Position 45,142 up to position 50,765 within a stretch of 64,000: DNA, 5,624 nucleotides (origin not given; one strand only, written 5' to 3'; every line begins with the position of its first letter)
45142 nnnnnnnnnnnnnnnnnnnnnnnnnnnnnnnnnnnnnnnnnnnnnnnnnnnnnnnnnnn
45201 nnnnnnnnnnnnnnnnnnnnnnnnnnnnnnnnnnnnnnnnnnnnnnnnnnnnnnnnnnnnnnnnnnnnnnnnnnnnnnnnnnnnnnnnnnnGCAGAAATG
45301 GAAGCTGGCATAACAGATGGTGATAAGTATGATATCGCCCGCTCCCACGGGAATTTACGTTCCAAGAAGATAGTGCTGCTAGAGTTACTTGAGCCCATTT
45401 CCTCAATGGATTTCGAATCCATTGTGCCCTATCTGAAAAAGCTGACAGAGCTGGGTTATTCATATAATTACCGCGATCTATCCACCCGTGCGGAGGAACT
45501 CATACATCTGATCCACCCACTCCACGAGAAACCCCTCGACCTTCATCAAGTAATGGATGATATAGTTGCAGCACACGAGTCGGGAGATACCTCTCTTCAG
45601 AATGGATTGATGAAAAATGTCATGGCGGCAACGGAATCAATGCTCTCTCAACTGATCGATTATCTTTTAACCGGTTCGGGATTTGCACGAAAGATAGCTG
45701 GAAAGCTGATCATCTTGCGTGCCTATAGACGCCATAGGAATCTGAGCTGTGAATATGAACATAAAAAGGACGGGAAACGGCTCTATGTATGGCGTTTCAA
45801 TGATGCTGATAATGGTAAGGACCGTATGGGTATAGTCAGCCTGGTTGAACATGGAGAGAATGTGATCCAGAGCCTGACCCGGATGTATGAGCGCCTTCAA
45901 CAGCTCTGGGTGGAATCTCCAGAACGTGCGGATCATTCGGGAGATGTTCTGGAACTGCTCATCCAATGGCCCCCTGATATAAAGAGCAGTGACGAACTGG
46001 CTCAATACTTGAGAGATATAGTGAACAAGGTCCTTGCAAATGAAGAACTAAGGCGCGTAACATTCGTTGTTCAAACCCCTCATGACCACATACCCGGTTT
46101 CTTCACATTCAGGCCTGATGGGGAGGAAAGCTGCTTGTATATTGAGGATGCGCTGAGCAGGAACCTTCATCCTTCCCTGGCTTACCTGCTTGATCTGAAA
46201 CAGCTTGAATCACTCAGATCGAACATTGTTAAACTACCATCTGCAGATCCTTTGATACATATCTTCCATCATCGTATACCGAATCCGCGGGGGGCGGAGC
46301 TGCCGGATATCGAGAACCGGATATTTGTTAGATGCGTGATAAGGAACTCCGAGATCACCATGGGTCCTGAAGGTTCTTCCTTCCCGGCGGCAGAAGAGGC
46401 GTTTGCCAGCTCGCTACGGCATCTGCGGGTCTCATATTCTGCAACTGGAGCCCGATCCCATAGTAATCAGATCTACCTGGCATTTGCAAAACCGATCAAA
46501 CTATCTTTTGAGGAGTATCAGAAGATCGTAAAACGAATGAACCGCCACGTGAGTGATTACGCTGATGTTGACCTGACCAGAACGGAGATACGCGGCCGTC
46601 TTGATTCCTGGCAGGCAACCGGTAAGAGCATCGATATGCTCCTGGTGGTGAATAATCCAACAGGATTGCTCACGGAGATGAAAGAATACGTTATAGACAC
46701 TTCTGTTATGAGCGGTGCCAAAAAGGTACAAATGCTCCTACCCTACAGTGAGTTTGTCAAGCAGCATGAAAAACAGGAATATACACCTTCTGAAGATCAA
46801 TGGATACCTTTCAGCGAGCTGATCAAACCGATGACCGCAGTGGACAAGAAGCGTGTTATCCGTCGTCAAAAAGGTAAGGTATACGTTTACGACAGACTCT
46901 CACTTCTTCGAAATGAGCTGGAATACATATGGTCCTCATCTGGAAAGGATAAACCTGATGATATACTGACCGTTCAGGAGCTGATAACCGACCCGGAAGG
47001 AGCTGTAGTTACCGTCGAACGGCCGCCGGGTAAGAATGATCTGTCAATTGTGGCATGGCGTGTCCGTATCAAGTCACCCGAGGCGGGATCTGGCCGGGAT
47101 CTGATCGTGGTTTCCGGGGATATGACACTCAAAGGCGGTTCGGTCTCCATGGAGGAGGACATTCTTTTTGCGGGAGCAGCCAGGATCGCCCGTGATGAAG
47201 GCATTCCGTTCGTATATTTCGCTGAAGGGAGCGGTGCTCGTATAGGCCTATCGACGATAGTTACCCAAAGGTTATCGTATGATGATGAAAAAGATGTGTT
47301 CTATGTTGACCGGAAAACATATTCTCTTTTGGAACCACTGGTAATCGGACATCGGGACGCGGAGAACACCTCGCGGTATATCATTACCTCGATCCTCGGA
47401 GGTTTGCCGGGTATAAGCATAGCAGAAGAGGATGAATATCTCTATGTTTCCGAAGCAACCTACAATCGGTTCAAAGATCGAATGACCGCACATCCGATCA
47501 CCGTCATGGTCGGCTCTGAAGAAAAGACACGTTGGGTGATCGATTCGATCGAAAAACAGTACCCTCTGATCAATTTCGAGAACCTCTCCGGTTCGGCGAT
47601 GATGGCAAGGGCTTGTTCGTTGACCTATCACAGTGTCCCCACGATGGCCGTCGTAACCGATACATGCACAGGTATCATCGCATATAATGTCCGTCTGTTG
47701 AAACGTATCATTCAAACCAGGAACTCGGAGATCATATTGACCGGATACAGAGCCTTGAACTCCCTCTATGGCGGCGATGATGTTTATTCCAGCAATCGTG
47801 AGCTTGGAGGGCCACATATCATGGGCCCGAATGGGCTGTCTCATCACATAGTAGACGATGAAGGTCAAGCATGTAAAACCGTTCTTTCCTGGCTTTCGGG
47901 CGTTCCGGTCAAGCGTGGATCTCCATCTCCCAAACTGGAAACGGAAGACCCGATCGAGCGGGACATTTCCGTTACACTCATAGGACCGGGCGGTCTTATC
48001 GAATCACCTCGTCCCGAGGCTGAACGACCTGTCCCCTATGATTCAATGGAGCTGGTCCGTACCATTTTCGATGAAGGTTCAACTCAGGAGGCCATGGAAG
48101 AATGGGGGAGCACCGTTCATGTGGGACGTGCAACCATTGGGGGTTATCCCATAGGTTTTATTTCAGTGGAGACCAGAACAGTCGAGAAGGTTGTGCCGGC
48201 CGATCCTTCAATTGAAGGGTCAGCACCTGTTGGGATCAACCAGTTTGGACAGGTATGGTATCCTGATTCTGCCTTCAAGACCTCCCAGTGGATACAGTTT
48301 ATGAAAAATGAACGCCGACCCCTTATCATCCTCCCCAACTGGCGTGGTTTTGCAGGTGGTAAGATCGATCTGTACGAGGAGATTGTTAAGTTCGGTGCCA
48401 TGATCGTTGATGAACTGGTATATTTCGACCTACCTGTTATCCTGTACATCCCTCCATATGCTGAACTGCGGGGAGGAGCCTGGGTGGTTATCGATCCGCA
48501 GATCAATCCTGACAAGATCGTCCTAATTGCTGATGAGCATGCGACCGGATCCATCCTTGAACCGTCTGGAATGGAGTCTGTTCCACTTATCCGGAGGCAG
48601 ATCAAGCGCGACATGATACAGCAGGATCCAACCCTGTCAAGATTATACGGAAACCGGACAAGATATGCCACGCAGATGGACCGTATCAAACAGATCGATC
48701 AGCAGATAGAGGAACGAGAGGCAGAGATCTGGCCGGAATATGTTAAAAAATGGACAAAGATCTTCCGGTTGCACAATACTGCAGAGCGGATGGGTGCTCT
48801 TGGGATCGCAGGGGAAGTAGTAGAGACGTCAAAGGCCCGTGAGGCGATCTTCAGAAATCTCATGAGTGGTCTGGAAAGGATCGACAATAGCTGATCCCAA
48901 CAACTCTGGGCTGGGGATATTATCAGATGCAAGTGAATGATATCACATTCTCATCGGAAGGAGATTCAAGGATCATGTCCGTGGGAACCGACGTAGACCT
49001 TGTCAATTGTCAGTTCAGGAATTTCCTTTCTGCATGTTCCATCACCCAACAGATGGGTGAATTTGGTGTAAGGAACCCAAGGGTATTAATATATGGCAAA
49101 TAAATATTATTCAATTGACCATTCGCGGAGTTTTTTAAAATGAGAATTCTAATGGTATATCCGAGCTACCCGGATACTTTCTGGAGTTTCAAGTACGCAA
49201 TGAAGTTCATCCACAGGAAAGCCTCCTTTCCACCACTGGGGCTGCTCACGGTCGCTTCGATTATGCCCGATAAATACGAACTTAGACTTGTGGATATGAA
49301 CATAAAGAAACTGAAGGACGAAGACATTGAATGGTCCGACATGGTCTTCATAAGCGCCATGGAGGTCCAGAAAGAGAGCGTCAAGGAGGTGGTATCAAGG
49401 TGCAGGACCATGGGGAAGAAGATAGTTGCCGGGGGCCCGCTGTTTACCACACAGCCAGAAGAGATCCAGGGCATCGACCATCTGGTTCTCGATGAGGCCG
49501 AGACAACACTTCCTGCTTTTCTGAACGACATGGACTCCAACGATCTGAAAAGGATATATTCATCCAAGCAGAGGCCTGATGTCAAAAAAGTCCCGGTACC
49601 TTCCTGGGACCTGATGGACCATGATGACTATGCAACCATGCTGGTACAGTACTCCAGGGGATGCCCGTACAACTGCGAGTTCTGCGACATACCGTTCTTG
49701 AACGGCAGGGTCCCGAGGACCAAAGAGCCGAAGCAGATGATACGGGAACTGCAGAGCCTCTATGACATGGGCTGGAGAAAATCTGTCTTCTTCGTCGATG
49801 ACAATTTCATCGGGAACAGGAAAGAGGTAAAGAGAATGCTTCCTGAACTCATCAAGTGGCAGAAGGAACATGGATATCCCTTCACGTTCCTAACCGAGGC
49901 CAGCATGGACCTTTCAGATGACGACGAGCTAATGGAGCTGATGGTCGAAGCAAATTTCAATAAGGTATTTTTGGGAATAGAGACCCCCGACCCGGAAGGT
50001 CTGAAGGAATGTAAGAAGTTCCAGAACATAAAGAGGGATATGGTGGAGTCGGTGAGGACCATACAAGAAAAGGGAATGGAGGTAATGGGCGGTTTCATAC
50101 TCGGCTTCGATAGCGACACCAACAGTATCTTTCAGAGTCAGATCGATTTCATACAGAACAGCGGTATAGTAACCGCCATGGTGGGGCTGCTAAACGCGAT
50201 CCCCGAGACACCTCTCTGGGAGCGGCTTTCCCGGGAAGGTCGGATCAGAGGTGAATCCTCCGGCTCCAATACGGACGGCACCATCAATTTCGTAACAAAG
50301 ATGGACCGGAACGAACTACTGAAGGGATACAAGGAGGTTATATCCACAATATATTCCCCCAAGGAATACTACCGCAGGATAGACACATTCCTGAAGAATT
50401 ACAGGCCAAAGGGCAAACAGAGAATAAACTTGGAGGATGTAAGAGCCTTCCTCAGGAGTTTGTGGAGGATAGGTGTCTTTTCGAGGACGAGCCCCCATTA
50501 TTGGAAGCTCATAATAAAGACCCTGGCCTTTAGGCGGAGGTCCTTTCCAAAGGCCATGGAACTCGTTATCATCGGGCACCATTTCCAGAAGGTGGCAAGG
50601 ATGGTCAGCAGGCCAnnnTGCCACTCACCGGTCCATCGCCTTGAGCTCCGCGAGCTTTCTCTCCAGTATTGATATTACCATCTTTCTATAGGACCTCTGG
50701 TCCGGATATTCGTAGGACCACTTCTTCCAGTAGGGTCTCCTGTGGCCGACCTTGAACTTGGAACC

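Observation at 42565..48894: Single-chain eukaryote-type acetyl-CoA carboxylase (2109 aa) in an archaeal genome context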

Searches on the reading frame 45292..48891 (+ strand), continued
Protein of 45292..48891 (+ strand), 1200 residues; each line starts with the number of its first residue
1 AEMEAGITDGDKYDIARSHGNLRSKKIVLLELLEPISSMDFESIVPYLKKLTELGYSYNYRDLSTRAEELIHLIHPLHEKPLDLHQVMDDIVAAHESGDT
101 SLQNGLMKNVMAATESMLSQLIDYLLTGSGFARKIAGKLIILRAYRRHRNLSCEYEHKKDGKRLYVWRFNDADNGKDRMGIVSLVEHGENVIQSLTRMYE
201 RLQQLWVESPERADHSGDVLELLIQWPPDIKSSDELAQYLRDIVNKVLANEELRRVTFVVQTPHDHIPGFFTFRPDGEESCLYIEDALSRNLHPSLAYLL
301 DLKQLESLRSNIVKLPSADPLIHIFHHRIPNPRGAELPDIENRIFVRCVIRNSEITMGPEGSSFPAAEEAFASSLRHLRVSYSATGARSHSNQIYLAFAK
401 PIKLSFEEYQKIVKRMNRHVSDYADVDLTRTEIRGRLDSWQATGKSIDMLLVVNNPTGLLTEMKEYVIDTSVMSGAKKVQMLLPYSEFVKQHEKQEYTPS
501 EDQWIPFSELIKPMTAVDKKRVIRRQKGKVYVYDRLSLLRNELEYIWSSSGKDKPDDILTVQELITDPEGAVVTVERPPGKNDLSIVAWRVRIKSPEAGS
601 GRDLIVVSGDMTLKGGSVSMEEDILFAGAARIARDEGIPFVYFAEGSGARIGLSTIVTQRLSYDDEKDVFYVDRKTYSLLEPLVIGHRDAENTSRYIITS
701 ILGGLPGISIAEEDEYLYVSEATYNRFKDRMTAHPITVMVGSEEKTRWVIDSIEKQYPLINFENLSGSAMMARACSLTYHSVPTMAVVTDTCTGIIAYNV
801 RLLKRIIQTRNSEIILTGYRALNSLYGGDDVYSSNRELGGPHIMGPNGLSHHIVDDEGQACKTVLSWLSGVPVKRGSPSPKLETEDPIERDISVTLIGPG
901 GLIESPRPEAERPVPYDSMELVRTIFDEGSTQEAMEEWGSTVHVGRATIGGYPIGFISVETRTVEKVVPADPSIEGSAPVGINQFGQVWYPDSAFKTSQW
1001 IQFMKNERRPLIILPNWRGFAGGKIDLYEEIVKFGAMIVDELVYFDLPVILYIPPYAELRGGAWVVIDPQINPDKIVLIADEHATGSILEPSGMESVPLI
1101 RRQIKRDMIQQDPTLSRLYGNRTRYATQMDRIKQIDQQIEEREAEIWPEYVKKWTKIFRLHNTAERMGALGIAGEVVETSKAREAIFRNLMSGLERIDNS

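Call 81: search_protein_families(library=pfam, proteins=[L084:7973-17434:+], max_evalue=0.001)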
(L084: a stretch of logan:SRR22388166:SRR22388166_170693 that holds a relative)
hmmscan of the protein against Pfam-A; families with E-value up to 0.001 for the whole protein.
L084:7973-17434:+ (3154 aa): 7 families
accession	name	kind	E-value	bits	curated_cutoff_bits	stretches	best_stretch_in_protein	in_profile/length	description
PF08354.15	Fas1-AflB-like_hel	-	2.1e-66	224.7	25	1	820-1180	2-353/353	Fatty acid synthase subunit beta/Fas1-like, helical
PF17951.6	FAS_meander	-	5.2e-23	81.9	23.1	1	1327-1465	11-143/146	Fatty acid synthase meander beta sheet domain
PF00698.26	Acyl_transf_1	-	1.3e-21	77.8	32.7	1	1865-2085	3-199/319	Acyl transferase domain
PF16073.10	SAT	-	2.6e-17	63.7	22.8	1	264-494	3-222/239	Starter unit:ACP transacylase in aflatoxin biosynthesis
PF01575.25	MaoC_dehydratas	-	4.1e-17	62.4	27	1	1740-1835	19-111/123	MaoC like domain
PF18325.7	Fas_alpha_ACP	-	1.2e-15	58.7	30.6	1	2362-2515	10-158/162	Fatty acid synthase subunit alpha Acyl carrier domain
PF22235.1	FAS1_thioest_ins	-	0.00031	21.5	27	1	1622-1686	6-71/98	Fatty acid synthase subunit beta, insertion domain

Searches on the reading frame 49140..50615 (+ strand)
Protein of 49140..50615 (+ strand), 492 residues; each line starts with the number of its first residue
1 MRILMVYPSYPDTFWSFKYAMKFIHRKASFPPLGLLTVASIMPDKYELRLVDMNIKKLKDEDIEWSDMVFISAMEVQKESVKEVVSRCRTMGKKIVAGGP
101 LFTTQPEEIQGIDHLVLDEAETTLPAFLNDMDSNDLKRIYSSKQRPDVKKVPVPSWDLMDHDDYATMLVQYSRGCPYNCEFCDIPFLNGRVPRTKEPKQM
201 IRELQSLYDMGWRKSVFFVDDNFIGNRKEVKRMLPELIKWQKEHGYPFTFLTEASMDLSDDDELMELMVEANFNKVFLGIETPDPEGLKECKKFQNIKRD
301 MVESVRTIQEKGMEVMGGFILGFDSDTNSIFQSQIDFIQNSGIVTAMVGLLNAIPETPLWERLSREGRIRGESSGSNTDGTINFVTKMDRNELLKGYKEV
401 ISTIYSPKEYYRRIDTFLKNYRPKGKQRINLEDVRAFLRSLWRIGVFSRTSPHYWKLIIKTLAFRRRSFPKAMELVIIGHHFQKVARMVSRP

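Call 7: search_protein_families(library=pfam, proteins=[window:49140-50615:+], max_evalue=0.001)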
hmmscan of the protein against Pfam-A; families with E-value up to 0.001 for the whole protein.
window:49140-50615:+ (492 aa): 3 families
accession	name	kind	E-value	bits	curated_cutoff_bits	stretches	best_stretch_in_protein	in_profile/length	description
PF13282.11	DUF4070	-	2e-40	138.6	22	1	357-490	1-139/144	Domain of unknown function (DUF4070)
PF04055.27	Radical_SAM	-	2.9e-19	70.3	29.5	1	170-331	2-159/166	Radical SAM superfamily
PF02310.24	B12-binding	-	6.2e-12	45.9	32.1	1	27-127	9-120/121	B12 binding domain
